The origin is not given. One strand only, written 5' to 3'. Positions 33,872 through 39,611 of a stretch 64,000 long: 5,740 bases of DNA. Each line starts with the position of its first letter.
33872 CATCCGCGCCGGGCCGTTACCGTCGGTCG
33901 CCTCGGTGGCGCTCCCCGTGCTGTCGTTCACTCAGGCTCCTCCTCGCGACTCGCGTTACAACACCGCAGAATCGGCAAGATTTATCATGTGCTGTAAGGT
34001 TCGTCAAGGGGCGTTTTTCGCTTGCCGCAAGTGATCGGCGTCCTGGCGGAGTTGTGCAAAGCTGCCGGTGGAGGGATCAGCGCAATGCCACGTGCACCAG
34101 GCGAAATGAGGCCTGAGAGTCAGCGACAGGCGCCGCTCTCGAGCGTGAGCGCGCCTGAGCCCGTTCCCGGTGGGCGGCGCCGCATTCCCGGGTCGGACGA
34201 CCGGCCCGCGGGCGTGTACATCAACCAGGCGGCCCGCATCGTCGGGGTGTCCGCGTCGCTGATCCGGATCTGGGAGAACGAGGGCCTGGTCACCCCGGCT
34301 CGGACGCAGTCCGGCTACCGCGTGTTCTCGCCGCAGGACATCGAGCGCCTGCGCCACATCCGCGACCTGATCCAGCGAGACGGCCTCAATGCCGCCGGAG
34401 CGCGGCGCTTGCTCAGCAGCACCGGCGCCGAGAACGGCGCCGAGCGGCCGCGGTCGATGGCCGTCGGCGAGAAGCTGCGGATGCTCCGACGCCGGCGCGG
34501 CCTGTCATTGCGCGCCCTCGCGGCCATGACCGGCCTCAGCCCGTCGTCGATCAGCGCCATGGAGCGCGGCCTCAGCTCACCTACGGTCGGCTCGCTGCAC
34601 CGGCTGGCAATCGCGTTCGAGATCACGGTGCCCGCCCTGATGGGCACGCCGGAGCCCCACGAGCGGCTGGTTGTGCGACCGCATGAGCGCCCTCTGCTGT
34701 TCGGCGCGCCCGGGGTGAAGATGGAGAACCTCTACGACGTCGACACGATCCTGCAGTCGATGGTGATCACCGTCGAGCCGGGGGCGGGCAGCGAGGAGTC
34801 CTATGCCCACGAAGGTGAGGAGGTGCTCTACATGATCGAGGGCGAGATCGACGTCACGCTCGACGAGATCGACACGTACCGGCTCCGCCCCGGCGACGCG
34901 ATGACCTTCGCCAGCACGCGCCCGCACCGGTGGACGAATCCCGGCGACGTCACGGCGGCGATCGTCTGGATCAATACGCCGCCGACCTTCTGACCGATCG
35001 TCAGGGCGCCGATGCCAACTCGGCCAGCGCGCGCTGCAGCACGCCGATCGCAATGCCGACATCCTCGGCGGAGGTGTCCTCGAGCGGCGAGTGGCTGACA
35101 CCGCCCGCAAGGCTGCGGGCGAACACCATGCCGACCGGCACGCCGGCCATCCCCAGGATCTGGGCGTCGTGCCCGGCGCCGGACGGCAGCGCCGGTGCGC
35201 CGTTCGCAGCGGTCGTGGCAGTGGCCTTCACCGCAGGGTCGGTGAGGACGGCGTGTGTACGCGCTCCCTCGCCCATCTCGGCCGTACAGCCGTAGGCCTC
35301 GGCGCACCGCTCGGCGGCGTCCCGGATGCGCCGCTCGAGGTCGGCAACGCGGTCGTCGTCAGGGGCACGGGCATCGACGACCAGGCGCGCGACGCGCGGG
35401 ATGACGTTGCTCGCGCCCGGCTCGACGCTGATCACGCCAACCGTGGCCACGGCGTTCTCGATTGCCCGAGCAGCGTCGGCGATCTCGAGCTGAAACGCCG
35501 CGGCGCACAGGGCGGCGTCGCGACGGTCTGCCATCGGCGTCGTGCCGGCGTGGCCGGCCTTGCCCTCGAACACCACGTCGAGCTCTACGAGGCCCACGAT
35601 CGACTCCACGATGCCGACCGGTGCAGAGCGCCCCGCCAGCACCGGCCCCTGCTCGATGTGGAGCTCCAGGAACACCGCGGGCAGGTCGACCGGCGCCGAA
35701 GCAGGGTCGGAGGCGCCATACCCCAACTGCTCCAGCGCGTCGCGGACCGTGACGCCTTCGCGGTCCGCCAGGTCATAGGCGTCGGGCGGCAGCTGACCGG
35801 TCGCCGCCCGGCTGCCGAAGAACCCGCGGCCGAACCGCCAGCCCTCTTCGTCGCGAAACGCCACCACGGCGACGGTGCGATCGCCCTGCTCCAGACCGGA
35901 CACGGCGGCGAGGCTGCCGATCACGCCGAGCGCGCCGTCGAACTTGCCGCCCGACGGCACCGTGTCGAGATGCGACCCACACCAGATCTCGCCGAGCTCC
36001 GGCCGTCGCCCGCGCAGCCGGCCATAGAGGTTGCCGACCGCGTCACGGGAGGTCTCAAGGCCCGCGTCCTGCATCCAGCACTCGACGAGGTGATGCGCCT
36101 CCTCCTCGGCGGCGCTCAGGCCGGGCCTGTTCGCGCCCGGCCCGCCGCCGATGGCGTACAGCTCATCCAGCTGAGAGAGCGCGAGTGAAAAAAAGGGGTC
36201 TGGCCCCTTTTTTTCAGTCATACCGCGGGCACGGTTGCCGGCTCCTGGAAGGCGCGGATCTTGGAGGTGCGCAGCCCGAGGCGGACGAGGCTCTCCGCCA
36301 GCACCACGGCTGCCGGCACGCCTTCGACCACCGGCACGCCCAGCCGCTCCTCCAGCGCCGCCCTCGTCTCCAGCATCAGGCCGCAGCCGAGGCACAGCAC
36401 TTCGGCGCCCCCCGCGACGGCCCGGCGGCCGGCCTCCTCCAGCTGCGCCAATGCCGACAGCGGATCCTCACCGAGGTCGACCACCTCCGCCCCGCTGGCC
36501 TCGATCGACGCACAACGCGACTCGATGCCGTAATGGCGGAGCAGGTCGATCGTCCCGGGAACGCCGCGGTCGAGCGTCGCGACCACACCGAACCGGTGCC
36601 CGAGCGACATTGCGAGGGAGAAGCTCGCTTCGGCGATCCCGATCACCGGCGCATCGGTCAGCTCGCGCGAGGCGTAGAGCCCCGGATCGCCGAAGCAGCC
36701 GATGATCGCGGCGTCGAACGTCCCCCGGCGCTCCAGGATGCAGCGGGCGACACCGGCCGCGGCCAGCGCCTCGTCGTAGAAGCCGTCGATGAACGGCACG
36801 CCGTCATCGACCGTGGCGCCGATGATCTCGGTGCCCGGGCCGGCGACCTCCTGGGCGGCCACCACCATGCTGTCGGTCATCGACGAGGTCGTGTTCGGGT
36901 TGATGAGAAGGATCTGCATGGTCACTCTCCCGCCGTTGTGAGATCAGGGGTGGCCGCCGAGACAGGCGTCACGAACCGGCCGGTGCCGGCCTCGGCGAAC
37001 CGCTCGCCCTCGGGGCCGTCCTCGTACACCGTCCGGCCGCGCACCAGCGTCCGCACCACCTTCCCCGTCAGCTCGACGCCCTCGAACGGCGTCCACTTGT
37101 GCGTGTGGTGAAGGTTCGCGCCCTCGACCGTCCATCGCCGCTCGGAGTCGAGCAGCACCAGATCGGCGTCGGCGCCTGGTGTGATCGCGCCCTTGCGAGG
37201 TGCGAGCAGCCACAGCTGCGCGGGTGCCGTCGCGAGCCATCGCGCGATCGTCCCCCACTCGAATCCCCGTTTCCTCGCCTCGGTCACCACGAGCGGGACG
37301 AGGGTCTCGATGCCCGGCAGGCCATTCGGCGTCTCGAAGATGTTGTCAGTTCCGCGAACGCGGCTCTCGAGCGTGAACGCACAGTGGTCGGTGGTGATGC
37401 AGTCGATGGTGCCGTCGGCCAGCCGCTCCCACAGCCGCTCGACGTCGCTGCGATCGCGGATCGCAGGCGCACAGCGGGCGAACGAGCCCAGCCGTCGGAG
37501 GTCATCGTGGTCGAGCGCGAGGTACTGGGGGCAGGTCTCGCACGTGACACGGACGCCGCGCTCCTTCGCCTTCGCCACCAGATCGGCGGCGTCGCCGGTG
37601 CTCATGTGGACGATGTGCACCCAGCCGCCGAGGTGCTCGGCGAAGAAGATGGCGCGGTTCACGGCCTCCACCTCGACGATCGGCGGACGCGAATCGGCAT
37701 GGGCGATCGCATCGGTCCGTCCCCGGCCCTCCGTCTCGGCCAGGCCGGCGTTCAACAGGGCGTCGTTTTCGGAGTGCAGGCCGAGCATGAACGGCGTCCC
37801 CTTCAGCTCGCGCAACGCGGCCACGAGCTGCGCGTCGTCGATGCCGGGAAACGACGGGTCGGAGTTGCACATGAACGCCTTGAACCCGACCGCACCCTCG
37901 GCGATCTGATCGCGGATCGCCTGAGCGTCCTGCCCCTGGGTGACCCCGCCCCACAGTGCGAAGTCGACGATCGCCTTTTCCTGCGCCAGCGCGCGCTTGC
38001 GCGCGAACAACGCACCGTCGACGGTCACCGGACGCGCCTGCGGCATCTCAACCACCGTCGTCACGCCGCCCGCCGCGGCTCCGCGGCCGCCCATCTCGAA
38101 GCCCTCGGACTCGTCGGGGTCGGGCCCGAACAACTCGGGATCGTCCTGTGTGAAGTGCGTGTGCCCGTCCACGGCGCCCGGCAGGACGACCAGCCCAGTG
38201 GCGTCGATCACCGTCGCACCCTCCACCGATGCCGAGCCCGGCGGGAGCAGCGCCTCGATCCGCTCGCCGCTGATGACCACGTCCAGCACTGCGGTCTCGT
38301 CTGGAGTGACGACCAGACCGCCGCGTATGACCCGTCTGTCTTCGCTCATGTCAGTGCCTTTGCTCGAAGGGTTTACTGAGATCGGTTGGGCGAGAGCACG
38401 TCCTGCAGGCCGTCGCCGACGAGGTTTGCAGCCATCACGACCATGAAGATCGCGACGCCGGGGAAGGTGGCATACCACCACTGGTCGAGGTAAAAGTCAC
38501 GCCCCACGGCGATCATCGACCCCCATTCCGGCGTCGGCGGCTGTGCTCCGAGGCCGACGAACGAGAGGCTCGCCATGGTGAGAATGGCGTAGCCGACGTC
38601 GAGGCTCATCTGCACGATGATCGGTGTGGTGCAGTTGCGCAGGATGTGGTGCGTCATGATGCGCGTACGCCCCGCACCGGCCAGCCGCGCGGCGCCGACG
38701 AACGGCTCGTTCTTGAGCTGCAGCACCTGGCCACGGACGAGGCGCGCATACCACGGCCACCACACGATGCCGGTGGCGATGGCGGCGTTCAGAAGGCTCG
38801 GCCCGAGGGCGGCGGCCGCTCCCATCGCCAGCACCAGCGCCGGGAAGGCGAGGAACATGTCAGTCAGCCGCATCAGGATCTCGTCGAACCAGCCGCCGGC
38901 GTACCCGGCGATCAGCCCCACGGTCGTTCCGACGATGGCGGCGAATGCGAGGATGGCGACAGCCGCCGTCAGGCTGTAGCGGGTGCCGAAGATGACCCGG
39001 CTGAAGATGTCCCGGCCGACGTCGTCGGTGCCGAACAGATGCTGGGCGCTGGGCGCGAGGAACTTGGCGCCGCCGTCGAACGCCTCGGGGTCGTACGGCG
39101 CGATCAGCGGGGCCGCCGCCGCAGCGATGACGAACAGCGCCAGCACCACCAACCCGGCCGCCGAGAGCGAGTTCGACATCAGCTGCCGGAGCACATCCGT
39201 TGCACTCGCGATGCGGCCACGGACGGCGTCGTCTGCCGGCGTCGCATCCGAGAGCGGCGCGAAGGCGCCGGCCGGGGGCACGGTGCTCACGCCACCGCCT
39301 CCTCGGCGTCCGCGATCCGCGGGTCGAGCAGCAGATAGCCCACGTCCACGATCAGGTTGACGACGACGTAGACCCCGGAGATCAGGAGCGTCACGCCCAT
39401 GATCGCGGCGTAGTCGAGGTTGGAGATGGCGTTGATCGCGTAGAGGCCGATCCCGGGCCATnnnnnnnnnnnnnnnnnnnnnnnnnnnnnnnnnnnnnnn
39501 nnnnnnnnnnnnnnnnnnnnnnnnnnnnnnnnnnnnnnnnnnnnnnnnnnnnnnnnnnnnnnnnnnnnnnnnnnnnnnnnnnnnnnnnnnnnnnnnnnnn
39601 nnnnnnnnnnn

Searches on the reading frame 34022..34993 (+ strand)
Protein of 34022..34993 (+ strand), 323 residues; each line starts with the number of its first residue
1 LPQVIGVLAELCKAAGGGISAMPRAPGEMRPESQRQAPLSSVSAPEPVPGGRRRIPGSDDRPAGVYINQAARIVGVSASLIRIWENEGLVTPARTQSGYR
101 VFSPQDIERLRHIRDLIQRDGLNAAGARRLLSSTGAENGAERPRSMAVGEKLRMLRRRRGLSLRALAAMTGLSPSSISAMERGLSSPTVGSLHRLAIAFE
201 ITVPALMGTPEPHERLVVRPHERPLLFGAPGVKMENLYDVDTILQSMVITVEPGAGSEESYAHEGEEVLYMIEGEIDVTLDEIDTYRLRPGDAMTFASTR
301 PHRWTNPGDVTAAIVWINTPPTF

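Call 5: search_protein_families(library=pfam, proteins=[window:34022-34993:+], max_evalue=0.01)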
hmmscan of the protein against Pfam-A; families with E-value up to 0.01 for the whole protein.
window:34022-34993:+ (323 aa): 11 families
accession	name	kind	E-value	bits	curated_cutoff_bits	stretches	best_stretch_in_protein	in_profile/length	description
PF13411.12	MerR_1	-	5.4e-20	71.7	21.6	1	67-133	3-68/69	MerR HTH family regulatory protein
PF07883.17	Cupin_2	-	3.2e-17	62.4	27.2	1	248-317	2-69/70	Cupin domain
PF01381.28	HTH_3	-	1.1e-13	51.4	23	1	152-203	1-52/55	Helix-turn-helix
PF13560.12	HTH_31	-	3.8e-13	50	27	1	148-199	2-54/64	Helix-turn-helix domain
PF00376.29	MerR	-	4.2e-11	42.9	28.2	1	67-102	2-38/38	MerR family regulatory protein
PF12844.13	HTH_19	-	4.6e-07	30.1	30.2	1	149-199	1-51/64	Helix-turn-helix domain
PF13443.12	HTH_26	-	4.9e-06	27.1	22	1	151-203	1-54/63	Cro/C1-type HTH DNA-binding domain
PF05899.18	Cupin_3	-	4e-05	23.7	23.5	1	253-299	14-59/74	EutQ-like cupin domain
PF13384.12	HTH_23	-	0.0002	21.5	24.6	0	149-178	5-35/50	Homeodomain-like domain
PF13413.12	HTH_25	-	0.00029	21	24.6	1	152-183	2-33/62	Helix-turn-helix domain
PF00190.28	Cupin_1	-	0.0081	16.2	22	0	248-315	37-110/151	Cupin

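Call 54: search_protein_families(library=ncbifam, proteins=[window:34022-34993:+], max_evalue=0.00001)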
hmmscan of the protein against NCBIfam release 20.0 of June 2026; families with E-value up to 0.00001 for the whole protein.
window:34022-34993:+ (323 aa): 17 families
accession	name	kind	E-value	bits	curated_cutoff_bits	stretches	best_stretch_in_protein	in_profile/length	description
NF007408.0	PRK09943.1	equivalog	4.5e-24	85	211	1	145-323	5-185/185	HTH-type transcriptional regulator PuuR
NF050798.1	TF_FtsR_Actino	equivalog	5.3e-16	59.4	150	1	76-182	17-130/223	transcriptional regulator FtsR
NF047375.1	HeatShock_HspR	equivalog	1.8e-14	53.5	105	1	66-133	5-72/92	heat shock protein transcriptional repressor HspR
NF047377.1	heat_HspR_dupli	exception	2.4e-12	46.8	300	1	39-130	100-192/214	heat shock protein transcriptional repressor HspR, fused homodimer type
TIGR02044.1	CueR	equivalog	2e-09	37.6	147.4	1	66-129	2-65/127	Cu(I)-responsive transcriptional regulator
NF041951.1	phage_RstR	subfamily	3.3e-09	37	80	1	146-213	1-68/108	RstR family transcriptional repressor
NF006015.0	PRK08154.1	subfamily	7.7e-09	35.1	204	1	136-214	19-99/314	anaerobic benzoate catabolism transcriptional regulator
NF052513.1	TransRegCarH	equivalog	3e-08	33.3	400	1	64-136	5-79/274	HTH-type transcriptional repressor CarH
TIGR02043.1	ZntR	equivalog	3.8e-07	30.3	167.95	1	67-115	4-53/131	Zn(2+)-responsive transcriptional regulator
NF046032.1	TransRegSlrRBacil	equivalog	5.7e-07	29.7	250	1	148-206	2-61/149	HTH-type transcriptional regulator SlrR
TIGR02047.1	CadR-PbrR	equivalog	6.4e-07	29.4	151.45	1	67-116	3-53/127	Cd(II)/Pb(II)-responsive transcriptional regulator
TIGR02054.1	MerD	equivalog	7.5e-07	29.7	103.65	1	67-168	6-108/120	mercuric resistance transcriptional repressor MerD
NF053740.1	TransRegTnrAGPos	equivalog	9.6e-07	28.9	140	1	72-133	20-80/108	hypothetical protein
NF007069.0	PRK09514.1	equivalog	1.5e-06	28.2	143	1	67-131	4-68/141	Zn(2+)-responsive transcriptional regulator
NF041849.1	trans_regNmlR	equivalog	3.1e-06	27.2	175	1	67-115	3-52/117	stress response transcriptional regulator NmlR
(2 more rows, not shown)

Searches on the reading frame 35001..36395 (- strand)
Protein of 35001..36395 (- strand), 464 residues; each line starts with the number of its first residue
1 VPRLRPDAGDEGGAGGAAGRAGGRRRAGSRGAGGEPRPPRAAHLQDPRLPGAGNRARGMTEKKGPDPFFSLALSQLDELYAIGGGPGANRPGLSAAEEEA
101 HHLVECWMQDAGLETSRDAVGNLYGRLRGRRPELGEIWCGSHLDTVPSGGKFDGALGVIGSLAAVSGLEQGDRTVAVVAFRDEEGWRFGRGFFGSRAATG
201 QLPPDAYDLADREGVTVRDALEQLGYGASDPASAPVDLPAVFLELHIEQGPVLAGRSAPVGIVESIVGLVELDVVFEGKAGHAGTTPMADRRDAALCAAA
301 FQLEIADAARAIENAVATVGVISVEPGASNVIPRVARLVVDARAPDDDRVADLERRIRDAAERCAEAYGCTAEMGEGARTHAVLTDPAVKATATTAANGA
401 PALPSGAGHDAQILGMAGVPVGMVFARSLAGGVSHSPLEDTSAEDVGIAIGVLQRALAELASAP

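Call 27: search_protein_families(library=pfam, proteins=[window:35001-36395:-], max_evalue=0.0001)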
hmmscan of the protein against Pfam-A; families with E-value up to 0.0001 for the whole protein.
window:35001-36395:- (464 aa): 2 families
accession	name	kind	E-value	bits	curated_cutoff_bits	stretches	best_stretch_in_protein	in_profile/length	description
PF01546.33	Peptidase_M20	-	3.5e-15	56.9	24.6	1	140-458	3-205/206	Peptidase family M20/M25/M40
PF07687.19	M20_dimer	-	5e-08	33.3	21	1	268-363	5-101/107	Peptidase dimerisation domain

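Call 54: search_protein_families(library=ncbifam, proteins=[window:35001-36395:-], max_evalue=0.00001)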
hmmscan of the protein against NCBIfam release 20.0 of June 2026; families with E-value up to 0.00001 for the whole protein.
window:35001-36395:- (464 aa): 20 families
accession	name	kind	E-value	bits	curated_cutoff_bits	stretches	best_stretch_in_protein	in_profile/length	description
NF006771.0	PRK09290.1-5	subfamily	2e-102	342.8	399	1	76-462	13-411/413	allantoate amidohydrolase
NF006775.0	PRK09290.2-5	equivalog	1.9e-96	323.3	479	1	89-462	33-415/419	allantoate amidohydrolase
TIGR01879.1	hydantase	subfamily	2.1e-92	310.1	204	1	85-458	18-399/401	hydantoinase/carbamoylase family amidase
NF058540.1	Ncarbamyl_ErtE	equivalog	5.7e-90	301.9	520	1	90-460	32-414/418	N-carbamyl-l-glutamate amidohydrolase ErtE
NF009529.0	PRK12893.1-2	equivalog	1.3e-88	297.6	508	1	73-461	13-408/411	Zn-dependent hydrolase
NF006770.0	PRK09290.1-4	equivalog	4e-83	279.4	372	1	87-462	23-402/403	allantoate amidohydrolase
NF006773.0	PRK09290.2-2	equivalog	2.7e-79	267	584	1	77-461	23-417/419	allantoate amidohydrolase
NF006769.0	PRK09290.1-3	subfamily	6.5e-79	265.5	452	1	76-462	19-413/417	allantoate amidohydrolase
NF009527.0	PRK12891.1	subfamily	1.7e-75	254.7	461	1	85-461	29-421/426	Zn-dependent hydrolase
NF006768.0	PRK09290.1-1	equivalog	5e-73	246.3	532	1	94-461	33-408/411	allantoate deiminase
NF009531.0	PRK12893.1-5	equivalog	5.9e-73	245.7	486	1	97-461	38-412/421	Zn-dependent hydrolase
NF010373.0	PRK13799.1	equivalog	1.4e-70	238.4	1087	1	96-461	212-587/591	unknown domain/N-carbamoyl-L-amino acid hydrolase fusion protein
NF006772.0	PRK09290.2-1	subfamily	2e-68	231.1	424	1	76-462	21-417/430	allantoate amidohydrolase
NF006774.0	PRK09290.2-4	equivalog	4.9e-67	226.6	897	1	73-458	18-413/427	allantoate amidohydrolase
TIGR03176.1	AllC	equivalog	3e-62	210.6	597.75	1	76-461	9-403/406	allantoate deiminase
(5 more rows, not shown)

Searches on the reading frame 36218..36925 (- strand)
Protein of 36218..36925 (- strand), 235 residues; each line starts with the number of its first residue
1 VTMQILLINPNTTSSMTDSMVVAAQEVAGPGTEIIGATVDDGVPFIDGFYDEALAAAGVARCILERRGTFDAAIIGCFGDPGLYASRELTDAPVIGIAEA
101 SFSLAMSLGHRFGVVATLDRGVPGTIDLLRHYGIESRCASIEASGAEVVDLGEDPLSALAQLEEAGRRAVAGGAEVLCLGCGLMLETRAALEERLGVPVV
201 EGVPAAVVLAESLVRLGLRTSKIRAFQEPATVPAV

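Call 27: search_protein_families(library=pfam, proteins=[window:36218-36925:-], max_evalue=0.0001)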
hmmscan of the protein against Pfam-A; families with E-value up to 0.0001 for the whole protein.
window:36218-36925:- (235 aa): 1 family
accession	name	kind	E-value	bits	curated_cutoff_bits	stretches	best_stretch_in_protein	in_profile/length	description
PF01177.27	Asp_Glu_race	-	1.3e-50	172.6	31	1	5-210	1-211/211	Asp/Glu/Hydantoin racemase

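Call 54: search_protein_families(library=ncbifam, proteins=[window:36218-36925:-], max_evalue=0.00001)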
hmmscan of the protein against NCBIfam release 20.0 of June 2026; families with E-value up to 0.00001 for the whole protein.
window:36218-36925:- (235 aa): 0 families

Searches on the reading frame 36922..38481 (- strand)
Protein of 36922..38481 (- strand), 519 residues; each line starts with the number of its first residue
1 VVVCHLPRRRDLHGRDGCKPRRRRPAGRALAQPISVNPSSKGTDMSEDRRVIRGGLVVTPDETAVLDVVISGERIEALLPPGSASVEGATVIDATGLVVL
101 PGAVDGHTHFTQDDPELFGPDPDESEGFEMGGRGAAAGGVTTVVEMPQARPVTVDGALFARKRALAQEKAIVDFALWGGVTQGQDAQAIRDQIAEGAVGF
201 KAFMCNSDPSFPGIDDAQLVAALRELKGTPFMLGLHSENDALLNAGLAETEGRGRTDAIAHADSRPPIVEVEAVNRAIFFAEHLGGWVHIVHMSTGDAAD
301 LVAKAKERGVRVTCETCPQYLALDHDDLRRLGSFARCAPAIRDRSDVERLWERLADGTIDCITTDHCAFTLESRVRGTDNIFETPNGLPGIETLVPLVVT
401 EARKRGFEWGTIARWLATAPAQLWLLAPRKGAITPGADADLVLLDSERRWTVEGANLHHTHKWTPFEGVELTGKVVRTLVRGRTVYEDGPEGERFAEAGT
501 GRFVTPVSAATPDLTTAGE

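Call 27: search_protein_families(library=pfam, proteins=[window:36922-38481:-], max_evalue=0.0001)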
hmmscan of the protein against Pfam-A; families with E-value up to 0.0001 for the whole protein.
window:36922-38481:- (519 aa): 2 families
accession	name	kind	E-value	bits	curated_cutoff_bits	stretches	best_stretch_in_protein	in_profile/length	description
PF01979.26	Amidohydro_1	-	4.6e-20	72.6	25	1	98-485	1-345/345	Amidohydrolase family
PF07969.17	Amidohydro_3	-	8.4e-13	49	29.7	1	267-486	257-472/472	Amidohydrolase family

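Call 54: search_protein_families(library=ncbifam, proteins=[window:36922-38481:-], max_evalue=0.00001)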
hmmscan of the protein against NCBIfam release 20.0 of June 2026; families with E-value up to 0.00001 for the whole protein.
window:36922-38481:- (519 aa): 39 families (the best 25 are shown)
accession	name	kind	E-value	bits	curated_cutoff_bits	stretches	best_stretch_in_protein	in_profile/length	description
TIGR03178.1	allantoinase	equivalog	1.2e-115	386.9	357.85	1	51-503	3-438/441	allantoinase AllB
NF004839.0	PRK06189.1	equivalog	2e-113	379.4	631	1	50-505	5-446/451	allantoinase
NF058539.1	ergo_uti2_ErtD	equivalog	1.1e-101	340.9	650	1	50-506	4-447/449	hydantoin-5-propionate amidohydrolase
NF058538.1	ergo_util_ErtD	equivalog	4.4e-95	319.1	600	1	51-506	4-446/446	hydantoin-5-propionate amidohydrolase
NF002668.0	PRK02382.1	equivalog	1.7e-93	313.7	452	1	62-503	10-425/436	dihydroorotase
TIGR02033.1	D-hydantoinase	equivalog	2.8e-92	310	393.25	1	51-505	2-453/454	dihydropyrimidinase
NF009941.0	PRK13404.1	subfamily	4.1e-91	306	647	1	50-512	6-467/478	dihydropyrimidinase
NF005960.0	PRK08044.1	equivalog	6.2e-85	285.6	688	1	50-504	5-448/453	allantoinase AllB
TIGR00857.1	pyrC_multi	subfamily_domain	1.9e-83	280.7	279.05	1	66-489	6-412/412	dihydroorotase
NF005751.0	PRK07575.1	equivalog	4.5e-80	269.3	529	1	50-489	5-423/440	dihydroorotase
NF006559.0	PRK09060.1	equivalog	7.2e-77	258.6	482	1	51-489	8-425/444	dihydroorotase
NF006836.0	PRK09357.1-1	equivalog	2.8e-66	224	538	1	52-489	6-427/432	dihydroorotase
NF006688.0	PRK09236.1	equivalog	1e-65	222.3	535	1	50-489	4-429/444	dihydroorotase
NF006837.0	PRK09357.1-2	equivalog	2.3e-59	201.1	575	1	51-489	4-425/428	dihydroorotase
NF006841.0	PRK09357.2-2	equivalog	9.5e-55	186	640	1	61-487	14-418/421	dihydroorotase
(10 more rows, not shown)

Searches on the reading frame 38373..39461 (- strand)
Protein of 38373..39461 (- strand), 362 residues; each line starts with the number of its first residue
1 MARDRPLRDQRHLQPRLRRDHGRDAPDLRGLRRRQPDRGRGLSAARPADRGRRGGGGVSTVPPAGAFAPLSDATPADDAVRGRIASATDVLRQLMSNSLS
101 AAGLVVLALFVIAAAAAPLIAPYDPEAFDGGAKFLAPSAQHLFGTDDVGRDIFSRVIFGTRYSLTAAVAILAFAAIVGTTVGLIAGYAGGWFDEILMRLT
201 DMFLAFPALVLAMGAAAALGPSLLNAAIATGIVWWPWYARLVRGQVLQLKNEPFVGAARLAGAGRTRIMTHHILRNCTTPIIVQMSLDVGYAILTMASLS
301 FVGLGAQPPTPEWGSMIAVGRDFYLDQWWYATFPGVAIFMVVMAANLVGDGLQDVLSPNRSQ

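Call 27: search_protein_families(library=pfam, proteins=[window:38373-39461:-], max_evalue=0.0001)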
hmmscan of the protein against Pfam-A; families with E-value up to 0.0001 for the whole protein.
window:38373-39461:- (362 aa): 2 families
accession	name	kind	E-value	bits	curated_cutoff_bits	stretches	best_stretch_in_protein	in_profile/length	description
PF00528.27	BPD_transp_1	-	1.6e-32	113.2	26.4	1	178-359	1-181/184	Binding-protein-dependent transport system inner membrane component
PF12911.12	OppC_N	-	2.5e-10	40.5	23.9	1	89-137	5-53/53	N-terminal TM domain of oligopeptide transport permease C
